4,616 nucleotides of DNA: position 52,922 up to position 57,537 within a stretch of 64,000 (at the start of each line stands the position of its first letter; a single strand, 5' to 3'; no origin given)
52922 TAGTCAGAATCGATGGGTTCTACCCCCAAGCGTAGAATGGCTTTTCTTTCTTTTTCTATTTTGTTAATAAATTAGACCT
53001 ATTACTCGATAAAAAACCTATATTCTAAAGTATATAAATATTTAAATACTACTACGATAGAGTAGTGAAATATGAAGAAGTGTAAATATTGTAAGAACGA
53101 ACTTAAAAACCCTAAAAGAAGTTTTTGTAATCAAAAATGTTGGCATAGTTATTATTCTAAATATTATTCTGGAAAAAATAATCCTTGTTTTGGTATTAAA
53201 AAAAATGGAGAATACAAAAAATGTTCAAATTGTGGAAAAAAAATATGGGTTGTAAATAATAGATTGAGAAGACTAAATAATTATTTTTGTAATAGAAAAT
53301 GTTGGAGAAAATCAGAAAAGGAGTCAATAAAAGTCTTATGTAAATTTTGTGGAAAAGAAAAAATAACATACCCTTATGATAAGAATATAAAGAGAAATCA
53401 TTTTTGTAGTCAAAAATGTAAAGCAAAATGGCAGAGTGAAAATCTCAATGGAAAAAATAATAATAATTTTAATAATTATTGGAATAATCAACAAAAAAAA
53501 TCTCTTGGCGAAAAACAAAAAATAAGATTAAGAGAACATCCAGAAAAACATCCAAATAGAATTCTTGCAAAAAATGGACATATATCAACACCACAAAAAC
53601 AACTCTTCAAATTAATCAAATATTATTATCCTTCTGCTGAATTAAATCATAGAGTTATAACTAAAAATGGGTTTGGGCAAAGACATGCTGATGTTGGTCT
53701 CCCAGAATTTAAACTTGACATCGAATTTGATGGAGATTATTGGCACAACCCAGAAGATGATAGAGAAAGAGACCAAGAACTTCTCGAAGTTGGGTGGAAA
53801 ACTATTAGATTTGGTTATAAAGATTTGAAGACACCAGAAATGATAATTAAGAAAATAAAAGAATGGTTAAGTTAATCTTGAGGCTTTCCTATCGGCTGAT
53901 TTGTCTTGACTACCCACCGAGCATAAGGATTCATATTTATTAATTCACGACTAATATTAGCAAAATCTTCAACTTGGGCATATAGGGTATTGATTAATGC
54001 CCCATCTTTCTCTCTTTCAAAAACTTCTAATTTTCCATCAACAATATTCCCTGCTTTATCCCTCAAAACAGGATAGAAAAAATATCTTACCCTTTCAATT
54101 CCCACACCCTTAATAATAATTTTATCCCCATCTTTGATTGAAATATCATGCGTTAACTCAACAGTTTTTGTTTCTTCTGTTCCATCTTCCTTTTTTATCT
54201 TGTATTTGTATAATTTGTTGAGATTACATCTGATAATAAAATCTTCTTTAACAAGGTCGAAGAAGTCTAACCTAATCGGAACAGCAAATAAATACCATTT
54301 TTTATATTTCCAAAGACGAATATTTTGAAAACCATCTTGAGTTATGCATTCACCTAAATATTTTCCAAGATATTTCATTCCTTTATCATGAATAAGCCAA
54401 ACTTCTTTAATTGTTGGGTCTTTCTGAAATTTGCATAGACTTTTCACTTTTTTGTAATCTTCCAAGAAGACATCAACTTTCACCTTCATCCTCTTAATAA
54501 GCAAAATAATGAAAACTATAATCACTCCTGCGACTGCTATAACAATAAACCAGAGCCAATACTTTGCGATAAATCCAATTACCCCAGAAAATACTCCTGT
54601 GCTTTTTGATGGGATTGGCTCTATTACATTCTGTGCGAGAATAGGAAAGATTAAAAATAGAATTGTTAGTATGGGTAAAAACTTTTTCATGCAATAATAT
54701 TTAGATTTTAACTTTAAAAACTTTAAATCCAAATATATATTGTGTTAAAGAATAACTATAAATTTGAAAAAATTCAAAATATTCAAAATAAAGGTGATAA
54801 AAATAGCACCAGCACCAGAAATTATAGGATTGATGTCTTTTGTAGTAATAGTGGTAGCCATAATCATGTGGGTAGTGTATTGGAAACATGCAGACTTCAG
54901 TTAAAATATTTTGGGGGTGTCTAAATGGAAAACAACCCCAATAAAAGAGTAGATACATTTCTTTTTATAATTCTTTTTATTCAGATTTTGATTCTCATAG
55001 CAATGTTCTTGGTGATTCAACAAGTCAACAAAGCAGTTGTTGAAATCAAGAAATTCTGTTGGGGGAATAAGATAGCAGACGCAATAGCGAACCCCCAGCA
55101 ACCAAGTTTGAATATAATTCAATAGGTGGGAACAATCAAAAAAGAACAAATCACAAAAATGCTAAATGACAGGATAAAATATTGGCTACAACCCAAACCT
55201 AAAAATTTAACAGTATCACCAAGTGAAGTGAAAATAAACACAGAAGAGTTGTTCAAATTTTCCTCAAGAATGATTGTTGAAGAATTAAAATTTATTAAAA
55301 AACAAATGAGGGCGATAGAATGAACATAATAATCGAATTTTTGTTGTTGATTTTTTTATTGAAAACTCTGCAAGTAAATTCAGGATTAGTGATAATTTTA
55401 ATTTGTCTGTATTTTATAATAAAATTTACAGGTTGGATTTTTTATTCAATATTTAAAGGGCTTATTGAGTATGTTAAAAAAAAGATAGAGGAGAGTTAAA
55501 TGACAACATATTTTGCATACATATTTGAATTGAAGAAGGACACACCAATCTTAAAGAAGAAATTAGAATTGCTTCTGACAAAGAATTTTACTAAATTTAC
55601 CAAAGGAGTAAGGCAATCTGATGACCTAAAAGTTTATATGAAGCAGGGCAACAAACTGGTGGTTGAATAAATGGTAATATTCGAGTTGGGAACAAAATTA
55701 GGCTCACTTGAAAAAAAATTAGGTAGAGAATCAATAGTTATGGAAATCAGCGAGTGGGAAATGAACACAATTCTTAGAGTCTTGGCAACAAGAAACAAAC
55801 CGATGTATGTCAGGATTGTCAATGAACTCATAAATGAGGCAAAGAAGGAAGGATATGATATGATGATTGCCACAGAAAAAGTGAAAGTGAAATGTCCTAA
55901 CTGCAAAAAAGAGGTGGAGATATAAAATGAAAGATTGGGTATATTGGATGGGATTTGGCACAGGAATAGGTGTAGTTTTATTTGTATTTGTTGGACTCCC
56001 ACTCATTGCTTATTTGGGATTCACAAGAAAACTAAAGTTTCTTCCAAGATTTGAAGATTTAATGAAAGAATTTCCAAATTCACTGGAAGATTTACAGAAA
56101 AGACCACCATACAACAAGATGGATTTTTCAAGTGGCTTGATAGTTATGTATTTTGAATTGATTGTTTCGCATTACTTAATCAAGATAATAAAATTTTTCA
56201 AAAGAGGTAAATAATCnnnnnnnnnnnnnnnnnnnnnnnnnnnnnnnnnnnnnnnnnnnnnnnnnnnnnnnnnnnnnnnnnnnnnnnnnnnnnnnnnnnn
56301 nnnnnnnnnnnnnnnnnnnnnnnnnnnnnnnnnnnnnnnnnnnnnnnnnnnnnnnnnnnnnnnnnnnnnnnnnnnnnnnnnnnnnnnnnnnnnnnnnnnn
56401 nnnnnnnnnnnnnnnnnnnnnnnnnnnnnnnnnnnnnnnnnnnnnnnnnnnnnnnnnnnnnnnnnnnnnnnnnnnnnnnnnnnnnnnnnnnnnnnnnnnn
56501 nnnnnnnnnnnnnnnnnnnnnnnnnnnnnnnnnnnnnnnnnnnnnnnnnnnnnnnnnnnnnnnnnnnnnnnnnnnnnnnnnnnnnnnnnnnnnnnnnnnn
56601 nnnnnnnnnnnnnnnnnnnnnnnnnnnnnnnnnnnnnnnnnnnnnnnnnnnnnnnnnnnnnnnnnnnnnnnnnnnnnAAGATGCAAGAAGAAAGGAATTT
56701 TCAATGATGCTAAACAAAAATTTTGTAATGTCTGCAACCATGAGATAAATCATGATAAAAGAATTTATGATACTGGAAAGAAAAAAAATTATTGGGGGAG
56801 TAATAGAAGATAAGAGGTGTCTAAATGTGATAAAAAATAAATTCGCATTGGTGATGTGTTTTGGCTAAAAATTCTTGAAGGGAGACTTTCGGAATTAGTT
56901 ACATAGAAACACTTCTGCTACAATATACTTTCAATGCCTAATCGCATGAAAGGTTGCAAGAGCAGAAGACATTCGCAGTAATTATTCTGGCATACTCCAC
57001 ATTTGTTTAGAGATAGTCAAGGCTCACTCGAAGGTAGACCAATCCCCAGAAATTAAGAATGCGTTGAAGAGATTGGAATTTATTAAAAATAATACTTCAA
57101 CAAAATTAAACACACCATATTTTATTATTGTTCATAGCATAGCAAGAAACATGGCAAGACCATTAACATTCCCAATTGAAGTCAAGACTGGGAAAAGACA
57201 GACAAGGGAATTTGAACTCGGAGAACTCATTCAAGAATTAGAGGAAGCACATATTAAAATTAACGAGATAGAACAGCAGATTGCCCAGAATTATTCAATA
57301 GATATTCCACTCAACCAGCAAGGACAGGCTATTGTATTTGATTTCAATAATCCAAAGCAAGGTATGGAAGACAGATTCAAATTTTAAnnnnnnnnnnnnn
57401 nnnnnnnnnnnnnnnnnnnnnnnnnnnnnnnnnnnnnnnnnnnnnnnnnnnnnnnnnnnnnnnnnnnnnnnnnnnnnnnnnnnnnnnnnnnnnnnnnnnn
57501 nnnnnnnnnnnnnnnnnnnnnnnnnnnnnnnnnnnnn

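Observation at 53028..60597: Three free-standing endonuclease-like genes combining a Vsr/DUF559-type nuclease core with different DNA-binding modules, two preceded by the same palindrome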

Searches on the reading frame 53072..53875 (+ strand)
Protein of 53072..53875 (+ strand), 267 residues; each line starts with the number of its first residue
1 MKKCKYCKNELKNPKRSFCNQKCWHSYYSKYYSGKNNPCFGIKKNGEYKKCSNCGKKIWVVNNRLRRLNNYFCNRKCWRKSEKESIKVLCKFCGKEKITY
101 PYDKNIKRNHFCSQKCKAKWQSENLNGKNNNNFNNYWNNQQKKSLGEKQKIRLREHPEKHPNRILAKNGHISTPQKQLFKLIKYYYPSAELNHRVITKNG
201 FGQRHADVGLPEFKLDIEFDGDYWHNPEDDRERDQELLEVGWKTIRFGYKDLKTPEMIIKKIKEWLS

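Call 3: search_protein_families(library=pfam, proteins=[window:53072-53875:+], max_evalue=1)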
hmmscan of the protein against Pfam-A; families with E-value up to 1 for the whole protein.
window:53072-53875:+ (267 aa): 7 families
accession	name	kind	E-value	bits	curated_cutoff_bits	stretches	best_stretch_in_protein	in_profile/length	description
PF18741.7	MTES_1575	-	9.9e-05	22.8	38.2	1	193-251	14-80/96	REase_MTES_1575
PF04480.18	DUF559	-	0.0005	20.4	20.6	1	212-265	52-107/109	Protein of unknown function (DUF559)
PF24461.1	DUF7576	-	0.0021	18.3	27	1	98-121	36-59/60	Family of unknown function (DUF7576)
PF01410.23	COLFI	-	0.0084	15.9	26.2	1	81-139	56-114/233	Fibrillar collagen C-terminal domain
PF06467.20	zf-FCS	-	0.027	14.7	22.4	1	86-119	3-38/39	MYM-type Zinc finger with FCS sequence motif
PF13923.12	zf-C3HC4_2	-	0.14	12.5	27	1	3-29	1-24/40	Zinc finger, C3HC4 type (RING finger)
PF01258.23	zf-dskA_traR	-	0.19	12.2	24.9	0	46-59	1-14/36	Prokaryotic dksA/traR C4-type zinc finger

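Call 13: search_protein_families(library=phrogs, proteins=[window:53072-53875:+], max_evalue=0.1)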
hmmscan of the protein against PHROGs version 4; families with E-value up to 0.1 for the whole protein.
window:53072-53875:+ (267 aa): 3 families
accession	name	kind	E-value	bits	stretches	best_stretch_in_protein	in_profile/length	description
phrog_1271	-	DNA, RNA and nucleotide metabolism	1.6e-08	35.3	1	1-139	116-260/361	HNH endonuclease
phrog_9902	-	unknown function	0.00024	21.6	1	178-246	82-149/210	-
phrog_9529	-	unknown function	0.0066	17.1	1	192-250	112-170/247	-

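Call 14: search_solved_structures(query=window:53072-53875:+, max_evalue=10, show_alignments=2)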
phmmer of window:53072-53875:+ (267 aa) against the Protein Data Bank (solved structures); distinct sequences matched with E-value up to 10: 1.
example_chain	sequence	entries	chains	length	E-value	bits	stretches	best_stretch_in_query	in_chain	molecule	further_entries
9e71_BQ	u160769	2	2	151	0.54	12.8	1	149-187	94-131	Small ribosomal subunit protein uS15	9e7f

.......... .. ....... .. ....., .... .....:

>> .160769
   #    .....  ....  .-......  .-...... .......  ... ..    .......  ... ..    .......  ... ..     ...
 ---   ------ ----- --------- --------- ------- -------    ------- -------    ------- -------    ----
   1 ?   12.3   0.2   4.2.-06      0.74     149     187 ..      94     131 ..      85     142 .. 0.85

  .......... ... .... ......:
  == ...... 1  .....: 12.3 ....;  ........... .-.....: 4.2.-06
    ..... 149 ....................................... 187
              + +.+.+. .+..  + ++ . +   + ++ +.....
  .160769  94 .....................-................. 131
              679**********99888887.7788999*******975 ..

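Call 25: find_homologous_proteins(query=window:53072-53875:+, max_evalue=0.001)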
Query window:53072-53875:+ (267 aa): 11 proteins with E <= 0.001 among 165 candidates.
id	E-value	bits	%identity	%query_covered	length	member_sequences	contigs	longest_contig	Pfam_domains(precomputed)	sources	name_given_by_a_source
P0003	3.5e-183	626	100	100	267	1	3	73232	-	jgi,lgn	jgi:YHS domain-containing protein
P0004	1.5e-148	512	84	98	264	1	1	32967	PF04480.19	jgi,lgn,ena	-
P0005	4.6e-53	199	50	81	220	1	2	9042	PF04480.19,PF18741.8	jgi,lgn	jgi:very-short-patch-repair endonuclease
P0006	6.9e-21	93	42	42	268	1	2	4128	PF04480.19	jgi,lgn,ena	-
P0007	2.2e-20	91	52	37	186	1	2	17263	PF07460.17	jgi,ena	jgi:very-short-patch-repair endonuclease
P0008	7.9e-20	89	45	56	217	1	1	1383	-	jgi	jgi:hypothetical protein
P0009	4.5e-15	74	32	80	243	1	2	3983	PF04480.19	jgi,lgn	-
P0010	7.3e-12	63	28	81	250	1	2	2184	-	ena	-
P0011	1.5e-7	49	28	76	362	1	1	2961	PF06467.21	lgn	-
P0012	7.9e-6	44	30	81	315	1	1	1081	PF07460.17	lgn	-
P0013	9.0e-6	43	31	62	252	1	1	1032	PF04480.19,PF13894.13,PF18741.8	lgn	-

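Call 27: find_encoding_contigs(protein=P0004, flank=10000)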
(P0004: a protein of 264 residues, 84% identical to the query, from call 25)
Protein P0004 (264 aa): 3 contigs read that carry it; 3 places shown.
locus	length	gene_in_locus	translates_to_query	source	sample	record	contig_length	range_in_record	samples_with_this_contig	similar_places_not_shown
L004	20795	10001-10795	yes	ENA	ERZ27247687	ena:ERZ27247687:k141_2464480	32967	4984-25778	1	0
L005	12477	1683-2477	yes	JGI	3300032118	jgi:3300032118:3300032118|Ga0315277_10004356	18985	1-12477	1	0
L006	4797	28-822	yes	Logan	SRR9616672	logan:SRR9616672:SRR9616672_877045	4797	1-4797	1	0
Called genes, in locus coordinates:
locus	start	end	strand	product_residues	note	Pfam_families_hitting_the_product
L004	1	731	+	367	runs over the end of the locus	-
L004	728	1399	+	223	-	-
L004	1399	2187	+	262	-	-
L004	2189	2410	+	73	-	-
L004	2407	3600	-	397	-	-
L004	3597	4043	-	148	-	-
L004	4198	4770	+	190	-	-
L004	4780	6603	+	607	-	-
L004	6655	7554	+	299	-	-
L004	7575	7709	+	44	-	-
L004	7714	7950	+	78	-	-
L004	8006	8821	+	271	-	-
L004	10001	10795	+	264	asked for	PF04480:DUF559 (weak)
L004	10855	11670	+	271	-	-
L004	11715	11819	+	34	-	-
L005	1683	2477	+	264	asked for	PF04480:DUF559 (weak)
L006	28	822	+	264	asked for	PF04480:DUF559 (weak)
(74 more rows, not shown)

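Call 34: search_solved_structures(query=A3, max_evalue=10, show_alignments=3)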
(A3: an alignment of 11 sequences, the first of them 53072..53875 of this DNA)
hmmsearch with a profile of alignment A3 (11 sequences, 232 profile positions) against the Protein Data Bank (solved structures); distinct sequences matched with E-value up to 10: 59.
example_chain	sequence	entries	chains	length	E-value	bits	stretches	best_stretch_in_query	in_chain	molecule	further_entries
3r3p_A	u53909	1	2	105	2.3e-07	34.1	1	137-230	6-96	Mobile intron protein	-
3hrl_A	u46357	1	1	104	2.7e-05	27.3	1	165-228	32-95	Endonuclease-Like Protein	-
5v3m_C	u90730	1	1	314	8.8e-05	25.7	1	7-57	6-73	Zinc finger protein 568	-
1odg_A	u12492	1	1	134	0.00015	24.9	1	169-226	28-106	DNA MISMATCH ENDONUCLEASE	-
1vsr_A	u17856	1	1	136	0.00015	24.9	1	169-226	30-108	PROTEIN (VSR ENDONUCLEASE)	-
1cw0_A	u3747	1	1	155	0.00018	24.6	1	169-226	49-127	PROTEIN (DNA MISMATCH ENDONUCLEASE)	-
5v3j_E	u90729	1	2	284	0.0004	23.5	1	7-57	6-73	Zinc finger protein 568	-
5wjq_D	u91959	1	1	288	0.0041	20.2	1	7-57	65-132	Zinc finger protein 568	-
1mey_C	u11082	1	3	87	0.0053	19.9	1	6-69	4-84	CONSENSUS ZINC FINGER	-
2i13_A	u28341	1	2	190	0.0099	19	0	7-92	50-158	Aart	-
2kmk_A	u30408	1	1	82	0.01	18.9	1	7-27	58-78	Zinc finger protein Gfi-1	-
2n25_A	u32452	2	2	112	0.012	18.7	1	7-64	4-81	Zinc finger and BTB domain-containing protein 17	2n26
2qa4_U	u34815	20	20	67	0.063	16.3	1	5-36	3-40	50S ribosomal protein L24e | RPL24E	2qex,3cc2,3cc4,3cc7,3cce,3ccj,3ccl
2cot_A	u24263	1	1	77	0.07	16.2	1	6-60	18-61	Zinc finger protein 435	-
1ffk_R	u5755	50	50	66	0.1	15.7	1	6-36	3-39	RIBOSOMAL PROTEIN L24E | 50S RIBOSOMAL PROTEIN L19 | 50S ribosomal protein L24E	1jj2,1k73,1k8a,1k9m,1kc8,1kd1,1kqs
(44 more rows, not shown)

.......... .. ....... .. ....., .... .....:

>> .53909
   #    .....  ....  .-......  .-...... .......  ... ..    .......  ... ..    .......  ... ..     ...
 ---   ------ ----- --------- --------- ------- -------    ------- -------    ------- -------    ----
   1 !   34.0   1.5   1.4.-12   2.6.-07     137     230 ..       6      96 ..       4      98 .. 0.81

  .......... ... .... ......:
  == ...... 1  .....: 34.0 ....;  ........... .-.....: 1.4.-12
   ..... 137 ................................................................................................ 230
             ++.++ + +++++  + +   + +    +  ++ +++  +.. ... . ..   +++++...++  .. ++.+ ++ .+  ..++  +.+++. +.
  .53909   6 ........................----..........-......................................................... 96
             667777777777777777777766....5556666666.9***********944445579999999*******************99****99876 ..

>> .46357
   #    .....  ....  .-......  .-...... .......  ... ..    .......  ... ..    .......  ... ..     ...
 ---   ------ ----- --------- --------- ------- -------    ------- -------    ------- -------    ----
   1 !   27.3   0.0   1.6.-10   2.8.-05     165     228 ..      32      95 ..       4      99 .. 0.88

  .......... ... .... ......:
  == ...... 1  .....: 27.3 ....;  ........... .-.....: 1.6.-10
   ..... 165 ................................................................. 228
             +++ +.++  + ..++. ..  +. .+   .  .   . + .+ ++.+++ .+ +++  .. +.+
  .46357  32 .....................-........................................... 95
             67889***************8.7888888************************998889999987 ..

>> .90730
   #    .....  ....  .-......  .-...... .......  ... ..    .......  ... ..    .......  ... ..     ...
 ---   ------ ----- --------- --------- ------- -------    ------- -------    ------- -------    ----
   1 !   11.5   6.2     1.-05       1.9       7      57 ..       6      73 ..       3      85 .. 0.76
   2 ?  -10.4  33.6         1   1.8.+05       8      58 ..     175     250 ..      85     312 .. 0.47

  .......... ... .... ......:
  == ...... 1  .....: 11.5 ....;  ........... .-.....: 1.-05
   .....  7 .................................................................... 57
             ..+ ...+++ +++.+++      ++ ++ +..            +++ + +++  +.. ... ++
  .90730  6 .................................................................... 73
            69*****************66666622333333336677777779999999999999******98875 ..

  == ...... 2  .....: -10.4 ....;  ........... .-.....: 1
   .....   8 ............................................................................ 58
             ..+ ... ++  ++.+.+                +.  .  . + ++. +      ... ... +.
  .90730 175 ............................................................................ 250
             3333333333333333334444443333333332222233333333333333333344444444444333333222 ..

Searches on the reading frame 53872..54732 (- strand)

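Call 3: search_protein_families(library=pfam, proteins=[window:53872-54732:-], max_evalue=1)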
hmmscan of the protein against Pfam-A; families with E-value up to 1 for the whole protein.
window:53872-54732:- (286 aa): 0 families

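Call 13: search_protein_families(library=phrogs, proteins=[window:53872-54732:-], max_evalue=0.1)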
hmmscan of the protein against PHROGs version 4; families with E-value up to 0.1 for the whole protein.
window:53872-54732:- (286 aa): 1 family
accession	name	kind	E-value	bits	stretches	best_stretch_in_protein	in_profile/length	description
phrog_36787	-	unknown function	0.085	14.3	0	89-135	30-76/86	-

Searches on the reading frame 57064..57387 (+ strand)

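Call 3: search_protein_families(library=pfam, proteins=[window:57064-57387:+], max_evalue=1)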
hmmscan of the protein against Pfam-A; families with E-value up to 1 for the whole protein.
window:57064-57387:+ (107 aa): 1 family
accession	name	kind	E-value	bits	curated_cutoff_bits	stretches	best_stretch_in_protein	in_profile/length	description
PF13036.11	LpoB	-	0.038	14.3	22.3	1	7-80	37-107/147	Peptidoglycan-synthase activator LpoB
